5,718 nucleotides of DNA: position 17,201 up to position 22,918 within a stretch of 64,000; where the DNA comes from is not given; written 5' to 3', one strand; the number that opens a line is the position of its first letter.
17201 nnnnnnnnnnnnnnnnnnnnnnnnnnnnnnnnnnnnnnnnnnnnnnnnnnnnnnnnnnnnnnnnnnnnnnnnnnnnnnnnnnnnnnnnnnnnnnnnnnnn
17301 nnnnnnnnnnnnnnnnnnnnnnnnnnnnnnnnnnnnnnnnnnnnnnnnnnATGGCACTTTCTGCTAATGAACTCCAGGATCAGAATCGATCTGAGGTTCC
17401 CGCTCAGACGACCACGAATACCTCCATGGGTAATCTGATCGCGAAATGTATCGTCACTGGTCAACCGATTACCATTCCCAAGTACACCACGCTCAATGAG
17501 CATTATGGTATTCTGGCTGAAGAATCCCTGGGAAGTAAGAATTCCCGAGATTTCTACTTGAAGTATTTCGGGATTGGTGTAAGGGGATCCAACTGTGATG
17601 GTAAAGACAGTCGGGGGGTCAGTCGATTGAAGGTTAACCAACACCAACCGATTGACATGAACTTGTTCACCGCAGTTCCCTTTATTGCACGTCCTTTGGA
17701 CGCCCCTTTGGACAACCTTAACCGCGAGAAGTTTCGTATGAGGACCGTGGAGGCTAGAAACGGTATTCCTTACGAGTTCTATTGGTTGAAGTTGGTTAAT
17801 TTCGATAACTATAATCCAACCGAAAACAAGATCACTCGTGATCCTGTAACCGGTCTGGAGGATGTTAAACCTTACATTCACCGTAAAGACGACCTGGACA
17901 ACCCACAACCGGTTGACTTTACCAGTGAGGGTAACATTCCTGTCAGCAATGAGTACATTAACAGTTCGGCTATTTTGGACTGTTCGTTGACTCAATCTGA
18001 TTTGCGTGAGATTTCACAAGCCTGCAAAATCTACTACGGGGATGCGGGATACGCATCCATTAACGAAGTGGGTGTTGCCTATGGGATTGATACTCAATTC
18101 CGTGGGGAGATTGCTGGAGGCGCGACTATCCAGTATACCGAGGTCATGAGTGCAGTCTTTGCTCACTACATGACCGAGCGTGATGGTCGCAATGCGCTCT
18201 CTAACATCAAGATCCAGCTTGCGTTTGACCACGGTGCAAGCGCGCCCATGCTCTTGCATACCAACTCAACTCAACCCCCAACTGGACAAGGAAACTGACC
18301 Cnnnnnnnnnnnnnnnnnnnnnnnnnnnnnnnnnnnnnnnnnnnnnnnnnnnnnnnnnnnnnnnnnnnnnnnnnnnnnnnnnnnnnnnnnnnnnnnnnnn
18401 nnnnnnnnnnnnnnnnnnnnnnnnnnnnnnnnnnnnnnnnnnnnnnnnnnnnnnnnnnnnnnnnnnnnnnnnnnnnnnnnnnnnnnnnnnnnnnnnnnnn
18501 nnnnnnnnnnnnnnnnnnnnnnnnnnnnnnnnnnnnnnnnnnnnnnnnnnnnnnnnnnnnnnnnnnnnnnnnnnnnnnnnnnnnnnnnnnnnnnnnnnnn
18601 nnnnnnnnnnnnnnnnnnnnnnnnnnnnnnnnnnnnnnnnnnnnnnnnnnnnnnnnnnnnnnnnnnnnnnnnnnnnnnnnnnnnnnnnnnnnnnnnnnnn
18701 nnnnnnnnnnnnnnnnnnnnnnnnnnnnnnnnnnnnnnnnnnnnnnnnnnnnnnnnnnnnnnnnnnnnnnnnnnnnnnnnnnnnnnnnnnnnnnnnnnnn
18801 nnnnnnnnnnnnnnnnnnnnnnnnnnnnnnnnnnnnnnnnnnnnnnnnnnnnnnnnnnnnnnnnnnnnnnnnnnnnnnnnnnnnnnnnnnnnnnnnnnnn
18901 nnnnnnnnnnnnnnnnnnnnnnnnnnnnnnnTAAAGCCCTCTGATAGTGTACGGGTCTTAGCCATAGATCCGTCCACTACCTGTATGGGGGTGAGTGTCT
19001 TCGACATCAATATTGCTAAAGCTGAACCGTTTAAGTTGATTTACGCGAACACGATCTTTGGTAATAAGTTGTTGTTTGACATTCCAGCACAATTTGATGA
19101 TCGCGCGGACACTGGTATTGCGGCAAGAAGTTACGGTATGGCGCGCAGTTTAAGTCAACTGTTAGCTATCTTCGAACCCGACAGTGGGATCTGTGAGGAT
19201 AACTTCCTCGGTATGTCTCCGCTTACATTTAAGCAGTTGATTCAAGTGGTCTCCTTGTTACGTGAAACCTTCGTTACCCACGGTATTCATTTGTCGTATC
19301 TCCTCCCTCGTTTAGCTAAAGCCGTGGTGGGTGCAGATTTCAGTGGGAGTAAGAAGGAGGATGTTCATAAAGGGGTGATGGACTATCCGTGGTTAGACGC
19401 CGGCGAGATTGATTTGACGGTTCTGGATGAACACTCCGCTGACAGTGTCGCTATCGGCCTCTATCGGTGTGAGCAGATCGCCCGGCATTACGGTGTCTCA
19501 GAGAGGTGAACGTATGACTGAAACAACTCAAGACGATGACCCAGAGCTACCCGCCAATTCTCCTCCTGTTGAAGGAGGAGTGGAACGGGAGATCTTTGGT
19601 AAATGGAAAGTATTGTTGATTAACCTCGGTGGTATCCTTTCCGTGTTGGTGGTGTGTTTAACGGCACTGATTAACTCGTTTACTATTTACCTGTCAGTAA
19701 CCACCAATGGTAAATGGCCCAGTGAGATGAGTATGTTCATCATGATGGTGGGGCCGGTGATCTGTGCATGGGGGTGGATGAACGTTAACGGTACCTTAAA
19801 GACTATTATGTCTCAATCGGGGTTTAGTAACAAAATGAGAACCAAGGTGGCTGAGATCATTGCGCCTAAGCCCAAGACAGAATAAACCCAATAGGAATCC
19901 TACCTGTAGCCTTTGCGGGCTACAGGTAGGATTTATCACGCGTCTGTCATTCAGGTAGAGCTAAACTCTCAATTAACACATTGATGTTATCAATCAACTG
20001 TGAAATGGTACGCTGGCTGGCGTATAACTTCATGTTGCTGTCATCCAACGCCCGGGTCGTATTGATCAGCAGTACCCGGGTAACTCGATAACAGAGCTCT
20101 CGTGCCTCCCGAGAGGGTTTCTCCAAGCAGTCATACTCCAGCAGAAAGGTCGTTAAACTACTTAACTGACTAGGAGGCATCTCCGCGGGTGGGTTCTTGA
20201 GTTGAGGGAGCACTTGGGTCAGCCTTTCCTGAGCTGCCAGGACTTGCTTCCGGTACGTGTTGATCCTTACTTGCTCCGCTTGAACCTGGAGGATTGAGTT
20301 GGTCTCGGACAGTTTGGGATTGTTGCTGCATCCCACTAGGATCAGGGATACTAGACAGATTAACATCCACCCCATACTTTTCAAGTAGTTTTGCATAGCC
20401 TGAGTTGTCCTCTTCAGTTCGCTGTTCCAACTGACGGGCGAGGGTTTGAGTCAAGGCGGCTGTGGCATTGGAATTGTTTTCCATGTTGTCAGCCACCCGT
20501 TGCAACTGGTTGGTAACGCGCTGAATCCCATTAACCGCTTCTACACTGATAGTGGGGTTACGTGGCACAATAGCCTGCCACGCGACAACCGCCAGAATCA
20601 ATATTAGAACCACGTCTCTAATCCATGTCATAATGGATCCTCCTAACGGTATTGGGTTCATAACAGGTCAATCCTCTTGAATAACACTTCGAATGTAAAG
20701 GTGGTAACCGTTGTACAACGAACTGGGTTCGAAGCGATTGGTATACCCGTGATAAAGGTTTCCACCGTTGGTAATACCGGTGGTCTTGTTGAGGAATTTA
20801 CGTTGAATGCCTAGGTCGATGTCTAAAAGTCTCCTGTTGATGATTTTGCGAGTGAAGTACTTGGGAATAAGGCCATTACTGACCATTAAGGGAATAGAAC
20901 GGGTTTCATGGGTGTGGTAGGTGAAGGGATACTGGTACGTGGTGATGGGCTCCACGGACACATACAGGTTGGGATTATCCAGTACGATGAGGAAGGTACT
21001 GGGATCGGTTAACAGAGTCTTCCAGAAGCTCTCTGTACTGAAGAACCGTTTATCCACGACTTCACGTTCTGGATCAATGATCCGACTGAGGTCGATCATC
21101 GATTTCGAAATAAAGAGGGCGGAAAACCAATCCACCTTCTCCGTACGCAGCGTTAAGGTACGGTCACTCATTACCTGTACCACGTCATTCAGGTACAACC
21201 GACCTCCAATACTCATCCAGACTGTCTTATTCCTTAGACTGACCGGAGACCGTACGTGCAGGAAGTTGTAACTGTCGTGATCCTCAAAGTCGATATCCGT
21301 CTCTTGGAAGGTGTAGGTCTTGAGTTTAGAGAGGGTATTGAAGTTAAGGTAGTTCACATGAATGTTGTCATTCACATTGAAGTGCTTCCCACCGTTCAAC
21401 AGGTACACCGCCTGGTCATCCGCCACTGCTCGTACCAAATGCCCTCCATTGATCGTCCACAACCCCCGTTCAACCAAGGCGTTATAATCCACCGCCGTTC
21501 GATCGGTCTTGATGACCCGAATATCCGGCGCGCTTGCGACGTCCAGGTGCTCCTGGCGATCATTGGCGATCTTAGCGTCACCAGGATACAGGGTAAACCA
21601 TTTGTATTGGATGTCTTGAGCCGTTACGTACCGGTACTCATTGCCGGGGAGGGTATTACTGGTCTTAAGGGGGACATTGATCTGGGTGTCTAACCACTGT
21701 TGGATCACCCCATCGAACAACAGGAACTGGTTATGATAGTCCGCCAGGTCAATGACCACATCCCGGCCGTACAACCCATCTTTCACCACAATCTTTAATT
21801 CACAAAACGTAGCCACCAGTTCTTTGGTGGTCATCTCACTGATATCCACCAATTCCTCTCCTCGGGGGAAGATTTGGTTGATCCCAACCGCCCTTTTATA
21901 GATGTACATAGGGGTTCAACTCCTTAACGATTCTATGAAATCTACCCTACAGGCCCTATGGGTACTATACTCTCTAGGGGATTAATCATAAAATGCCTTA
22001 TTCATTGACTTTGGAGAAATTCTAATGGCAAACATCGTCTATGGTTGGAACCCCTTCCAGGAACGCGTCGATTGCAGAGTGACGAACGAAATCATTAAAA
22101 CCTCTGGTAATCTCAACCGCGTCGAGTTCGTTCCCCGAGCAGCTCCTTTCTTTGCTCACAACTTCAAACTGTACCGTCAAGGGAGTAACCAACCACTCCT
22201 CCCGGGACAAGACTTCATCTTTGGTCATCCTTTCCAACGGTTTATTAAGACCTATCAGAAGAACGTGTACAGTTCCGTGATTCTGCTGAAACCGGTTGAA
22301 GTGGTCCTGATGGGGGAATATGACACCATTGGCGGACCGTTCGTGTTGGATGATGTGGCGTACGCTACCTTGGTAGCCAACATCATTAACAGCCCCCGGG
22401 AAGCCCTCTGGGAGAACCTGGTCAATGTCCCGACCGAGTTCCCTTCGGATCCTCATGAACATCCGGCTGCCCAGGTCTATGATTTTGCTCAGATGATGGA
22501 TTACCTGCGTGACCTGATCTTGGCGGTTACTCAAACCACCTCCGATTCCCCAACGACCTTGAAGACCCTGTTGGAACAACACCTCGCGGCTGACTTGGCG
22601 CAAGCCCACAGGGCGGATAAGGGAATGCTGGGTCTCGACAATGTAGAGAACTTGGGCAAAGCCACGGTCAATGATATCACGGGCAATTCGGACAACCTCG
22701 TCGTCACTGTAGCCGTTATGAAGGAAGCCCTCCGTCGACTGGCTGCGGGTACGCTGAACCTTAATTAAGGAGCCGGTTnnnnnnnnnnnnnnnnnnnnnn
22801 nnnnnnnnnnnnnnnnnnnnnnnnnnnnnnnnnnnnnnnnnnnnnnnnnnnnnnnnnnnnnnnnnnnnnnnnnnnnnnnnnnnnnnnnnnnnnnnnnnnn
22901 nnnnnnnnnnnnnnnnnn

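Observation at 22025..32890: Four-gene cassette of modular giant fiber-like proteins with swapped N- and C-terminal modules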

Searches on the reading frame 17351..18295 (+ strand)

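Call 99: search_protein_families(library=pfam, proteins=[window:17351-18295:+], max_evalue=0.001)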
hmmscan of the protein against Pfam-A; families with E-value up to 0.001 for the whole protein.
window:17351-18295:+ (315 aa): 1 family
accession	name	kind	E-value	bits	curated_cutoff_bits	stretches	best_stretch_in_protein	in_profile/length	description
PF23838.1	DUF7208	-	3.8e-102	341.6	27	1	11-307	2-291/293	Family of unknown function (DUF7208)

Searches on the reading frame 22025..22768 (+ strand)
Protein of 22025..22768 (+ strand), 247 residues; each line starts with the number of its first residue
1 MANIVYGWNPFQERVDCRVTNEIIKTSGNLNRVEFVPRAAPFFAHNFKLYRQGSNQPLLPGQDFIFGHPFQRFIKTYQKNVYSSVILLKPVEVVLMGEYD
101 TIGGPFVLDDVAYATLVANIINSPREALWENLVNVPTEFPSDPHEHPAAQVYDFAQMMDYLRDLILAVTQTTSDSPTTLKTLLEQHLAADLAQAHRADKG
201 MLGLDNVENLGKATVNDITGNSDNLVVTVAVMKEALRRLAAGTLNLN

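Call 8: search_protein_families(library=pfam, proteins=[window:22025-22768:+], max_evalue=0.1)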
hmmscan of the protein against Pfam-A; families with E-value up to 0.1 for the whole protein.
window:22025-22768:+ (247 aa): 1 family
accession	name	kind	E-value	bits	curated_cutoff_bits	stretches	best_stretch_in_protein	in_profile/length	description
PF13401.12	AAA_22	-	0.028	15.2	27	1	156-239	46-130/130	AAA domain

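Call 9: search_protein_families(library=phrogs, proteins=[window:22025-22768:+], max_evalue=0.01)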
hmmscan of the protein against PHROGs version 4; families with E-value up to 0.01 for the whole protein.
window:22025-22768:+ (247 aa): 7 families
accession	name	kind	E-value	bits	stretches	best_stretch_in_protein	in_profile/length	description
phrog_2163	-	head and packaging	3.3e-68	232.2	1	3-245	9-272/574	virion structural protein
phrog_23008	-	tail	1.4e-42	147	1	1-231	1-232/812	tail fiber protein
phrog_13857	-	tail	2.9e-16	60.2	1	36-221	41-220/743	tail protein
phrog_28376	-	unknown function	4.9e-12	46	1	36-158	40-165/690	-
phrog_7449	-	unknown function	1.1e-09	37.6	1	19-141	8-130/1714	-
phrog_8078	-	head and packaging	5.7e-06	25.4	1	17-144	15-142/1392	virion structural protein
phrog_25756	-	tail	0.00037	19.4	1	19-161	22-164/1080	minor tail protein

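Call 15: search_solved_structures(query=window:22025-22768:+, max_evalue=1)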
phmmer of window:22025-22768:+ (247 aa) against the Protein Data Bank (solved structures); distinct sequences matched with E-value up to 1: 1.
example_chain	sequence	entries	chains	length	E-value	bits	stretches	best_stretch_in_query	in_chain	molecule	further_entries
9d93_La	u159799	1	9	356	0.0008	22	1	122-155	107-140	Tail collar fibers, gp4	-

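Call 100: search_protein_families(library=ncbifam, proteins=[window:22025-22765:+], max_evalue=0.01)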
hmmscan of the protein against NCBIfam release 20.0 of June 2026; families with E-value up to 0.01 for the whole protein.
window:22025-22765:+ (247 aa): 0 families
